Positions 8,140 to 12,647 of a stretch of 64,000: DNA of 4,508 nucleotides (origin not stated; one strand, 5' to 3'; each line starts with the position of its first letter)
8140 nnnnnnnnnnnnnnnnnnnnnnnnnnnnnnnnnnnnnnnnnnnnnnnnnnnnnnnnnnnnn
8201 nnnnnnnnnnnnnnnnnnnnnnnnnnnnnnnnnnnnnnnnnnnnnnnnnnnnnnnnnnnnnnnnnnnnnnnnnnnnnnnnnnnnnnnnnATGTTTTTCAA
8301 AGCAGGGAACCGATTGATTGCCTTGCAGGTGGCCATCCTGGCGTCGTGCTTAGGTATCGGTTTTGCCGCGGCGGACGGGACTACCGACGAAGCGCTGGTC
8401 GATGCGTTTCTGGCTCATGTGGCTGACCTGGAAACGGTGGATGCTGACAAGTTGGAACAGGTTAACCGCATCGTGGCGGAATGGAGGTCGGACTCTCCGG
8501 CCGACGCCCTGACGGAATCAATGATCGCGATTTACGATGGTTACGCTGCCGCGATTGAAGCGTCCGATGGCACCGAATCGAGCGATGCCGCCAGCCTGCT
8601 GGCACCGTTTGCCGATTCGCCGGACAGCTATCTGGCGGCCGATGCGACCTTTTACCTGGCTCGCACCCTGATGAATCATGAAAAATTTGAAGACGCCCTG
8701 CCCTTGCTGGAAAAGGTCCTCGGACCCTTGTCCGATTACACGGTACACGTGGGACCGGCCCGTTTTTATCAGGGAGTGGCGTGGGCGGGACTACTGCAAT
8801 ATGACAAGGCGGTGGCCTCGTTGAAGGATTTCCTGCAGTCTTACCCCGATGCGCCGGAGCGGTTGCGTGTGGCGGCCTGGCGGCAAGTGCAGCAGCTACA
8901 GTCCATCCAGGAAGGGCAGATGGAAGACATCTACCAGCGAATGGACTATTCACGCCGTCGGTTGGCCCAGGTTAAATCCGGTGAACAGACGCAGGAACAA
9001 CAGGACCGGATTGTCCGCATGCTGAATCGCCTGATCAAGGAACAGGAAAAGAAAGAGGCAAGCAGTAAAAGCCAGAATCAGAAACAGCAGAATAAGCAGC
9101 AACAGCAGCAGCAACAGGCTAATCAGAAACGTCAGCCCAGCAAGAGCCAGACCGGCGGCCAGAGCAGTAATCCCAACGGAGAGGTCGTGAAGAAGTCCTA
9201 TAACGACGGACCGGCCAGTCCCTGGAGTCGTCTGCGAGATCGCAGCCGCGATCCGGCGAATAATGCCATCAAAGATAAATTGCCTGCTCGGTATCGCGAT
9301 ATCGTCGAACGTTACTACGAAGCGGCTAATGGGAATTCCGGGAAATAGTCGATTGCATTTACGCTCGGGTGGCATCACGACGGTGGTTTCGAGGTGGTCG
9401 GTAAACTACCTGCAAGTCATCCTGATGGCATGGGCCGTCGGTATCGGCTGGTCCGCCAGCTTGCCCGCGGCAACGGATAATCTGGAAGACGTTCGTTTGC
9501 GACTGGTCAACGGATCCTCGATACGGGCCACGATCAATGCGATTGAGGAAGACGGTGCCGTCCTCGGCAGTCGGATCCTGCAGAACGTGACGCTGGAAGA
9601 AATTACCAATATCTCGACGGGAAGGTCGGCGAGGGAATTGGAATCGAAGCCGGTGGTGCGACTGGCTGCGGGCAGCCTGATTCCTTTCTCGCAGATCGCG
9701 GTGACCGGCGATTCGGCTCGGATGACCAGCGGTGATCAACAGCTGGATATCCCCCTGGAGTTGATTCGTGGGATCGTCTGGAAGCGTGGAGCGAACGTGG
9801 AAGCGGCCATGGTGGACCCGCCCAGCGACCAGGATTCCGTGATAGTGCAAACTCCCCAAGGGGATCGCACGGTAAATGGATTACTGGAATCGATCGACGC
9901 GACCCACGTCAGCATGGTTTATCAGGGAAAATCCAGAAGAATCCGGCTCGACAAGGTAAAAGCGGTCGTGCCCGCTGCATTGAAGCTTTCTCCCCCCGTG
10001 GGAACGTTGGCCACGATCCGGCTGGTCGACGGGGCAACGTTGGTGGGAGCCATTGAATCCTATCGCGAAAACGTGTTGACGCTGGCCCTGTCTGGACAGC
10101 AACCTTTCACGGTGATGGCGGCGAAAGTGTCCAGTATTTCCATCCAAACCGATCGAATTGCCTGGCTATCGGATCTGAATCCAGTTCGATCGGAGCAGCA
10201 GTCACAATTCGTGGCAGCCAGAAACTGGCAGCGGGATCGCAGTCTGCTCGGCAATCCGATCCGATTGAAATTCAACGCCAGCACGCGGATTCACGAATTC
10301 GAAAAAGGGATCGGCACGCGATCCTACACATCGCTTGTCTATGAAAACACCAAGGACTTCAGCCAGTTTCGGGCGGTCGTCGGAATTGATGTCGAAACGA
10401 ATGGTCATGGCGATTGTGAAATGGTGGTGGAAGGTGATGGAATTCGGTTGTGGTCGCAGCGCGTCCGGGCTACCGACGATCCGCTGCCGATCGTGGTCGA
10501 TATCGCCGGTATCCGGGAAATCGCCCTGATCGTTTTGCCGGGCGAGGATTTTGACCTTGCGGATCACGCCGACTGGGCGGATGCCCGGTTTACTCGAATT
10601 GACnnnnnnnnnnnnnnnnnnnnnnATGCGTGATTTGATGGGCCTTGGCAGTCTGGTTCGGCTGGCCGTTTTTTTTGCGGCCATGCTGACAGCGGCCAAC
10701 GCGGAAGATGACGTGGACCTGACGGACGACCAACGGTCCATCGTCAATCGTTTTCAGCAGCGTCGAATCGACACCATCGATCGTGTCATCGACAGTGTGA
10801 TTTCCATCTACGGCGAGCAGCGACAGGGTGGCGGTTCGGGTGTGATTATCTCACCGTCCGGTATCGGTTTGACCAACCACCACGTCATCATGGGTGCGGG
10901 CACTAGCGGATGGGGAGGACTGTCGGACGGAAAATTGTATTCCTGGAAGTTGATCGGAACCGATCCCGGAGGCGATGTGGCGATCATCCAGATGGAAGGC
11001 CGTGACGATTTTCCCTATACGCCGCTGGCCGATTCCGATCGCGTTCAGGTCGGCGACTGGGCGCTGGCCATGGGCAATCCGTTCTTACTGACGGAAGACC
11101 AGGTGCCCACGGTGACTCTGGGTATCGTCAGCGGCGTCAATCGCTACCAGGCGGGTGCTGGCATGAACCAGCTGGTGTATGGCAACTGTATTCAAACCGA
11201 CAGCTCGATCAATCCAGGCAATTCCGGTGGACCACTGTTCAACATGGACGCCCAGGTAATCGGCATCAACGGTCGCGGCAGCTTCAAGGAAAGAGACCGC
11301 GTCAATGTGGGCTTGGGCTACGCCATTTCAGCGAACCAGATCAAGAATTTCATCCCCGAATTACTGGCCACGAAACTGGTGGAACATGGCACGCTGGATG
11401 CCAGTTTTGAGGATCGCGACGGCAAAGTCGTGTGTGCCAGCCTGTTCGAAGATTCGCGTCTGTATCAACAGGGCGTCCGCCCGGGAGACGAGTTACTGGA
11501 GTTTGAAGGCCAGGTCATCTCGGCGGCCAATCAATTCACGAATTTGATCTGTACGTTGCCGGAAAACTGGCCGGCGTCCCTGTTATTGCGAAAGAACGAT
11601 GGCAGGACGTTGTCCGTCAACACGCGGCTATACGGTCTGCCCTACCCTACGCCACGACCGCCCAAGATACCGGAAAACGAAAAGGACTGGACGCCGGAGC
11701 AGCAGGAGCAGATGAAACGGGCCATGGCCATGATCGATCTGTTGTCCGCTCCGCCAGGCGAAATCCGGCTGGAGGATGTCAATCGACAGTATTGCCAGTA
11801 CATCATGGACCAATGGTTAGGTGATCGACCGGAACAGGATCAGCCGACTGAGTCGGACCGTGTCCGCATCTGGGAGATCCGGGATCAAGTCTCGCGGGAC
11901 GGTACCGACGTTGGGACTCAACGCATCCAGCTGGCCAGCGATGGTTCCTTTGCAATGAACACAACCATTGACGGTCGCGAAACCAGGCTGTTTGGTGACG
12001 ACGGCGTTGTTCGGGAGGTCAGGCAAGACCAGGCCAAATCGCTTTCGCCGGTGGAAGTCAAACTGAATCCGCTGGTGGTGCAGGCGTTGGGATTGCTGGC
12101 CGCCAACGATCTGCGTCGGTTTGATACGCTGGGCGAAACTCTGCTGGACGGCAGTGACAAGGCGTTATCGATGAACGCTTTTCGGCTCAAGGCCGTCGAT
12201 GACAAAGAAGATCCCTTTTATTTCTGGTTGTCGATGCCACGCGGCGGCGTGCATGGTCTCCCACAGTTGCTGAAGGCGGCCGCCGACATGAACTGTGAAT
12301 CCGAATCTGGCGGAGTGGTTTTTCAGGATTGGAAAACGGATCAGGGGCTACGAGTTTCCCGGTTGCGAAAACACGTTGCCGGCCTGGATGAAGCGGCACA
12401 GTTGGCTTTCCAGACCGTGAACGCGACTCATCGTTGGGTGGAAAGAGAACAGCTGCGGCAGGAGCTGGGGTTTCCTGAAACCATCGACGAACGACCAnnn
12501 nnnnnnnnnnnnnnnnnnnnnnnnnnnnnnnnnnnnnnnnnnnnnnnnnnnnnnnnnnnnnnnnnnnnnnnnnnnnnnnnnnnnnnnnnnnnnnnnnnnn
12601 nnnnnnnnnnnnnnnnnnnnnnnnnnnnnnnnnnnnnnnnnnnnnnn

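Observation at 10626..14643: One catalytically intact HtrA-like protease followed by two translationally coupled, triad-dead paralogs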

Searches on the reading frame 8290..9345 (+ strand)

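Call 3: search_protein_families(library=pfam, proteins=[window:8290-9345:+], max_evalue=0.01)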
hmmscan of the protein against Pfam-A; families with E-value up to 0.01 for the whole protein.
window:8290-9345:+ (352 aa): 7 families
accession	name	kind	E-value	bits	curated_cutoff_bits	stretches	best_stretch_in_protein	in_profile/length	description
PF07719.23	TPR_2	-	8.4e-05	22.9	27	0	117-144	1-28/34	Tetratricopeptide repeat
PF08232.17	Striatin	-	0.00017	22.5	29.4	1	227-292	40-109/151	Striatin family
PF13432.12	TPR_16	-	0.0003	21.6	32.7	1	85-144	1-58/65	Tetratricopeptide repeat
PF13174.12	TPR_6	-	0.005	17.8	26.3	1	157-187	2-32/33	Tetratricopeptide repeat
PF11744.14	ALMT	-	0.006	16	20.6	1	170-294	271-389/471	Aluminium activated malate transporter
PF13371.12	TPR_9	-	0.0061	17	35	0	161-196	35-70/73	Tetratricopeptide repeat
PF04502.18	Saf4_Yju2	-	0.0076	16.4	27.8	0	194-302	140-247/332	Saf4/Yju2 protein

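Call 8: search_protein_families(library=ncbifam, proteins=[window:8290-9345:+], max_evalue=0.001)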
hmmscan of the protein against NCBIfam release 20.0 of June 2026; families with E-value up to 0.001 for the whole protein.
window:8290-9345:+ (352 aa): 2 families
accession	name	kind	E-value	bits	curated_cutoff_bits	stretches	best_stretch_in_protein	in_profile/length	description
NF041244.1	IglI_fam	subfamily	0.00013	21.9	100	1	132-297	46-193/290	type VI secretion system protein IglI family protein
TIGR02795.1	tol_pal_ybgF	equivalog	0.00022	21.8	90.1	1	99-191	20-112/119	tol-pal system protein YbgF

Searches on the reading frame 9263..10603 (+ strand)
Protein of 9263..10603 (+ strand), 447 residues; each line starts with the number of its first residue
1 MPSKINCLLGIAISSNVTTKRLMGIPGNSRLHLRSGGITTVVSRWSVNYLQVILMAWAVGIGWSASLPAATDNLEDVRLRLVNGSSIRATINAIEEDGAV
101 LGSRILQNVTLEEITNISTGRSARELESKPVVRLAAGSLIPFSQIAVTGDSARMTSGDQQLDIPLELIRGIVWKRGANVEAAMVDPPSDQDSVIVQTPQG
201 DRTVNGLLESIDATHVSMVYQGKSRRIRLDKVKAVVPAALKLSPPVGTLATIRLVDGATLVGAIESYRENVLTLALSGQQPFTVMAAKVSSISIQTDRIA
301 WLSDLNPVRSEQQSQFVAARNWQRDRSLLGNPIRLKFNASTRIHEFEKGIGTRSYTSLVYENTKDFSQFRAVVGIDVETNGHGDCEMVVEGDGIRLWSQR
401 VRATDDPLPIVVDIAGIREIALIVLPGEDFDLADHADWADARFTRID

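Call 3: search_protein_families(library=pfam, proteins=[window:9263-10603:+], max_evalue=0.01)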
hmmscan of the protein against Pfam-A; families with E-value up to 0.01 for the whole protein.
window:9263-10603:+ (447 aa): 1 family
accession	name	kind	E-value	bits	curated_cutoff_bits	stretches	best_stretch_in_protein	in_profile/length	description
PF08305.17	NPCBM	-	3.4e-28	98.8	23.9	1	300-444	3-137/137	NPCBM/NEW2 domain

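Call 8: search_protein_families(library=ncbifam, proteins=[window:9263-10603:+], max_evalue=0.001)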
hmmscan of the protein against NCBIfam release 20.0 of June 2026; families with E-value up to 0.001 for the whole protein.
window:9263-10603:+ (447 aa): 0 families

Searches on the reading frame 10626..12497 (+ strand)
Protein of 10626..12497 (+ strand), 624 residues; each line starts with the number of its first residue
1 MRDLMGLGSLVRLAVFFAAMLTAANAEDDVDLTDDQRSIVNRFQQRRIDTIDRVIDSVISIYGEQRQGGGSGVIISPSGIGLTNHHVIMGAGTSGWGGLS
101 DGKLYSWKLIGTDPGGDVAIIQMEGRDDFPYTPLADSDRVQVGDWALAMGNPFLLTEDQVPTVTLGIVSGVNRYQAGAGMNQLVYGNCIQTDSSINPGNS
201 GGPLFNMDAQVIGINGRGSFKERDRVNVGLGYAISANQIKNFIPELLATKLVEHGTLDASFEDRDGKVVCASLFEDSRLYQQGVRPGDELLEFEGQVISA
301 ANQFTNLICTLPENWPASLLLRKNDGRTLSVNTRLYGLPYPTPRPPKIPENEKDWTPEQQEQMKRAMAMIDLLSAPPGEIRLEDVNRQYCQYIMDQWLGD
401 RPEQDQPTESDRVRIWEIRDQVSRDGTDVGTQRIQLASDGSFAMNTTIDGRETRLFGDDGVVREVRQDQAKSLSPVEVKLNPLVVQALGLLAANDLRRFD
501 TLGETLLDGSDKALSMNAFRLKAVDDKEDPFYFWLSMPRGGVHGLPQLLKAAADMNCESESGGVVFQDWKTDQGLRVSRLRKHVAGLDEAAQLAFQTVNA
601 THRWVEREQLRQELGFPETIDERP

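Call 3: search_protein_families(library=pfam, proteins=[window:10626-12497:+], max_evalue=0.01)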
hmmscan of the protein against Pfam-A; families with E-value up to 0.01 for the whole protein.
window:10626-12497:+ (624 aa): 3 families
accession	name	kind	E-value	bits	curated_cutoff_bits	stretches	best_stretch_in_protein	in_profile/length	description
PF13365.12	Trypsin_2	-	1e-28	101.3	27.6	1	70-214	1-144/144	Trypsin-like peptidase domain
PF00089.32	Trypsin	-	5e-14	53.1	20.6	1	69-243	26-220/220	Trypsin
PF10459.15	Peptidase_S46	-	5.2e-05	22.6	22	0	67-89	46-68/698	Peptidase S46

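Call 5: search_solved_structures(query=window:10626-12497:+, show_alignments=2, max_evalue=0.001)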
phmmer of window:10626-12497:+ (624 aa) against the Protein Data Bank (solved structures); distinct sequences matched with E-value up to 0.001: 105 (the best 60 are shown).
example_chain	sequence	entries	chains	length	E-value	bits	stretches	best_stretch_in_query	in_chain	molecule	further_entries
1l1j_A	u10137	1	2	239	3.6e-35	124.5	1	67-256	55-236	heat shock protease HtrA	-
2zle_A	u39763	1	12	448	2.6e-34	121.6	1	68-335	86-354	Protease do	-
3mh5_A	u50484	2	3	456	2.8e-34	121.5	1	68-335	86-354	Protease do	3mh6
5y28_A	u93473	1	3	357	3.5e-34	121.2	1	67-320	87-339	Periplasmic serine endoprotease DegP-like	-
8f0a_A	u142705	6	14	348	3.9e-34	121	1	68-335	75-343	Periplasmic serine endoprotease DegP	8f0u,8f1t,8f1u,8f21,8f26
7xs0_A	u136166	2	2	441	3.9e-34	121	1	67-320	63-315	Periplasmic serine endoprotease DegP-like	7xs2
5y2d_A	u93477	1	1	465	4.7e-34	120.7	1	67-321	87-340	Periplasmic serine endoprotease DegP-like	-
3otp_A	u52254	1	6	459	5.6e-34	120.5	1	68-335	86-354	Protease do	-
8k2y_A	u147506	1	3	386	5.8e-34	120.4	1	65-331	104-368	serine endoprotease DegP-like protein MucD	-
6jjk_A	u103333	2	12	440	6.1e-34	120.4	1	68-335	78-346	Periplasmic serine endoprotease DegP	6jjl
1ky9_A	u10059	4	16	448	6.4e-34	120.3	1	68-335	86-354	PROTEASE DO | Periplasmic serine endoprotease DegP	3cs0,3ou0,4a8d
3mh4_A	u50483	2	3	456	6.7e-34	120.2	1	68-335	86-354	Protease do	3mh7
6jjo_A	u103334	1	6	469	7.3e-34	120.1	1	68-335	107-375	Periplasmic serine endoprotease DegP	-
22kg_A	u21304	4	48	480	9.3e-33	116.5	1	62-324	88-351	Probable periplasmic serine endoprotease DegP-like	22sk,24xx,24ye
7w23_A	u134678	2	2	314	1.1e-31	112.9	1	53-308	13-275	Probable serine protease HtrA1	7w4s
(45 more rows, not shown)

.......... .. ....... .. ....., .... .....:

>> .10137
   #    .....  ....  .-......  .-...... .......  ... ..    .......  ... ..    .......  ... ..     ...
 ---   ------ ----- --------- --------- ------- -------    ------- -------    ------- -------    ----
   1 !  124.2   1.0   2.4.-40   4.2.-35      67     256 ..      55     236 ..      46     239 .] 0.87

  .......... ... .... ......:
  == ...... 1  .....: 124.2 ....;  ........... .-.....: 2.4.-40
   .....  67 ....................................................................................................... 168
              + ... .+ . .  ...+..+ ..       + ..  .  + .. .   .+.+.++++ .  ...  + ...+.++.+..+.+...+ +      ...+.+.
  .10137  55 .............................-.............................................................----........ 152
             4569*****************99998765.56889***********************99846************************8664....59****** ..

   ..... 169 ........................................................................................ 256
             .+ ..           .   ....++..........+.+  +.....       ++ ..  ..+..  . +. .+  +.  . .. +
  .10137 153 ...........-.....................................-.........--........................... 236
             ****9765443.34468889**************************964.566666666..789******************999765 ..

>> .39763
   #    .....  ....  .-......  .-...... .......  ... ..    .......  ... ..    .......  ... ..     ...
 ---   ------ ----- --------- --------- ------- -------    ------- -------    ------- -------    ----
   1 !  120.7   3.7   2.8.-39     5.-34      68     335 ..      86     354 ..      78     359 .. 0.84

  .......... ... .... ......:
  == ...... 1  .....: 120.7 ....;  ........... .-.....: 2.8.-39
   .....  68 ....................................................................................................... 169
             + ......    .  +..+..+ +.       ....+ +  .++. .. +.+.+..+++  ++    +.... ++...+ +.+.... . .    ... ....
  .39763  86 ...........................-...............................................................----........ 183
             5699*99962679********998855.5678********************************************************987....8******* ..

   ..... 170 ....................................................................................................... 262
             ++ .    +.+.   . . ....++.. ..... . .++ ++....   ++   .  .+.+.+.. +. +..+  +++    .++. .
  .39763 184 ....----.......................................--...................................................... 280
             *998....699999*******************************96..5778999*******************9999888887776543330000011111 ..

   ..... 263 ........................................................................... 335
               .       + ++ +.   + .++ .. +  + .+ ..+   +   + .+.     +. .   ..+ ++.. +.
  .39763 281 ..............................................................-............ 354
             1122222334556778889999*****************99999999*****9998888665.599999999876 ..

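Call 8: search_protein_families(library=ncbifam, proteins=[window:10626-12497:+], max_evalue=0.001)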
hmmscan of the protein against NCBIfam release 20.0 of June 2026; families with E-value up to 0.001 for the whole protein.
window:10626-12497:+ (624 aa): 12 families
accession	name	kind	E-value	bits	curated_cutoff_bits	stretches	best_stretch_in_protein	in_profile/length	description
TIGR02037.1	degP_htrA_DO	subfamily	1.4e-57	195.5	416.2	1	63-347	55-329/434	Do family serine endopeptidase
NF041521.1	HhoA_HhoB_HtrA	equivalog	8.1e-46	156.8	450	1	64-257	53-234/335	HhoA/HhoB/HtrA family serine endopeptidase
NF008189.1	PRK10942.1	equivalog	7.4e-38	130.2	720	1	67-314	112-361/477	serine endoprotease DegP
NF047968.1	SerProtHtrA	equivalog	2.4e-37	129.2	470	1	63-257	82-267/357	serine protease HtrA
NF050055.1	SerProtHtrAMycob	equivalog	2e-36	125.9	800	1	45-260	202-420/502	serine protease HtrA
NF007526.1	PRK10139.1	equivalog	3.6e-35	121.5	756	1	67-257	90-270/456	serine endoprotease DegQ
TIGR02038.1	protease_degS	equivalog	1.4e-30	106.6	422.95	1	64-257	74-257/351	outer membrane-stress sensor serine endopeptidase DegS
NF053637.1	SerProtHtrAspr2045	equivalog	9.3e-29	100.5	650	1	68-248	103-284/394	serine protease HtrA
NF008147.1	PRK10898.1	equivalog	1.5e-27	96.7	408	1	67-241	77-242/352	outer membrane-stress sensor serine endopeptidase DegS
NF040960.1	MamE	equivalog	3.3e-26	92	800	1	69-246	123-293/659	magnetosome formation protease MamE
NF033740.0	MarP_fam_protase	equivalog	3e-15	56.2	250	1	48-245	187-376/390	MarP family serine protease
NF040961.1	MamO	equivalog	2e-10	39.7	800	1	52-217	80-242/648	magnetosome protein MamO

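Call 29: find_homologous_proteins(query=window:10626-12497:+, max_evalue=0.00001)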
Query window:10626-12497:+ (624 aa): 7906 proteins with E <= 0.00001 among 8000 candidates; the best 120 are listed.
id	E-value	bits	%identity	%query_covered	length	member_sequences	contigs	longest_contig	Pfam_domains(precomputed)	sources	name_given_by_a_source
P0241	0.0e+0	1424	100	100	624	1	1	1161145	PF13365.13,PF00089.33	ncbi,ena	-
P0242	2.3e-249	847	63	97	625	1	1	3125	PF13365.13,PF00089.33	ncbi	-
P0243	2.7e-245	833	61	97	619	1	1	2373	PF13365.13,PF00089.33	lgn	-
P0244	5.9e-240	816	61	95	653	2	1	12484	PF13365.13,PF00089.33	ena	-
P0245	1.5e-239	814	60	97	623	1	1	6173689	PF13365.13,PF00089.33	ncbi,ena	-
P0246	1.5e-236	805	58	98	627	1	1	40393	PF13365.13,PF00089.33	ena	-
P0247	4.9e-235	800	60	96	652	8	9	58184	PF13365.13,PF00089.33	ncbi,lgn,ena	-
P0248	4.0e-233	793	58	97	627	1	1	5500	PF13365.13,PF00089.33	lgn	-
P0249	1.2e-231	788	61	94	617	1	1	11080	PF13365.13,PF00089.33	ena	-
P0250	2.1e-229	781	62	91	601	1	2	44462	PF13365.13,PF00089.33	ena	-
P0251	3.7e-226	770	59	96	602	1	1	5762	PF13365.13,PF00089.33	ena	-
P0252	4.7e-225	767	61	91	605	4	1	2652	PF13365.13,PF00089.33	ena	-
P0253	2.3e-224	764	57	98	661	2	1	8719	PF13365.13,PF00089.33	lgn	-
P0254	3.2e-221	754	57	95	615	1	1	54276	PF13365.13,PF00089.33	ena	-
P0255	6.5e-221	753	58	94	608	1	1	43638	PF13365.13,PF00089.33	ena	-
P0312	5.2e-198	677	51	95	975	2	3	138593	PF13365.13,PF17820.8,PF00595.30,PF13180.13,PF00089.33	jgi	jgi:S1-C subfamily serine protease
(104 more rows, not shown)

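Call 39: find_encoding_contigs(protein=P0312, flank=10000, max_places=1)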
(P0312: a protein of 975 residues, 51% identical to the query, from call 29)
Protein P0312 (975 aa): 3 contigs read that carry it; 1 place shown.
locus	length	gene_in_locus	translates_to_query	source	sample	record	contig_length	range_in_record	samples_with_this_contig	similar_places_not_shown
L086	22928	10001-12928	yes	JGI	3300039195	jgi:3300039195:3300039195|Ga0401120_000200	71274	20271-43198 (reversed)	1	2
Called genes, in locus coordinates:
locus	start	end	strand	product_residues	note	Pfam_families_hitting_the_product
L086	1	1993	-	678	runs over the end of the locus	PF07584:BatA, PF13519:VWA_2 (faint)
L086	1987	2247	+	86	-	-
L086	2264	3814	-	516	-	PF17789:MG4 (faint), PF24107:DUF7382 (faint), PF13620:CarboxypepD_reg (faint)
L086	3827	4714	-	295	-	PF01882:DUF58, PF13519:VWA_2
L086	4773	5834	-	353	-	PF20030:bpMoxR, PF07726:AAA_3, PF07728:AAA_5, PF17863:AAA_lid_2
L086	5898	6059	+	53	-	-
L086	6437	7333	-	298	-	-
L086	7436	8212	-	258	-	-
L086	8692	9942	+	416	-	PF08305:NPCBM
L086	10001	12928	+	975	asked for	PF00089:Trypsin, PF13365:Trypsin_2, PF00595:PDZ (weak), PF13180:PDZ_2, PF17820:PDZ_6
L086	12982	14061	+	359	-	PF13365:Trypsin_2, PF00595:PDZ, PF13180:PDZ_2, PF17820:PDZ_6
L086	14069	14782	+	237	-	-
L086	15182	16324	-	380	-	-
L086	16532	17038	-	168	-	PF00210:Ferritin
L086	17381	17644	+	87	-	-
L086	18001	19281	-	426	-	PF00270:DEAD, PF04851:ResIII (weak), PF00271:Helicase_C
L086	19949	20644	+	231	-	PF00005:ABC_tran, PF13304:AAA_21 (faint)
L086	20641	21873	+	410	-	PF12704:MacB_PCD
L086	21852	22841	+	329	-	PF01297:ZnuA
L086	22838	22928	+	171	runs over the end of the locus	-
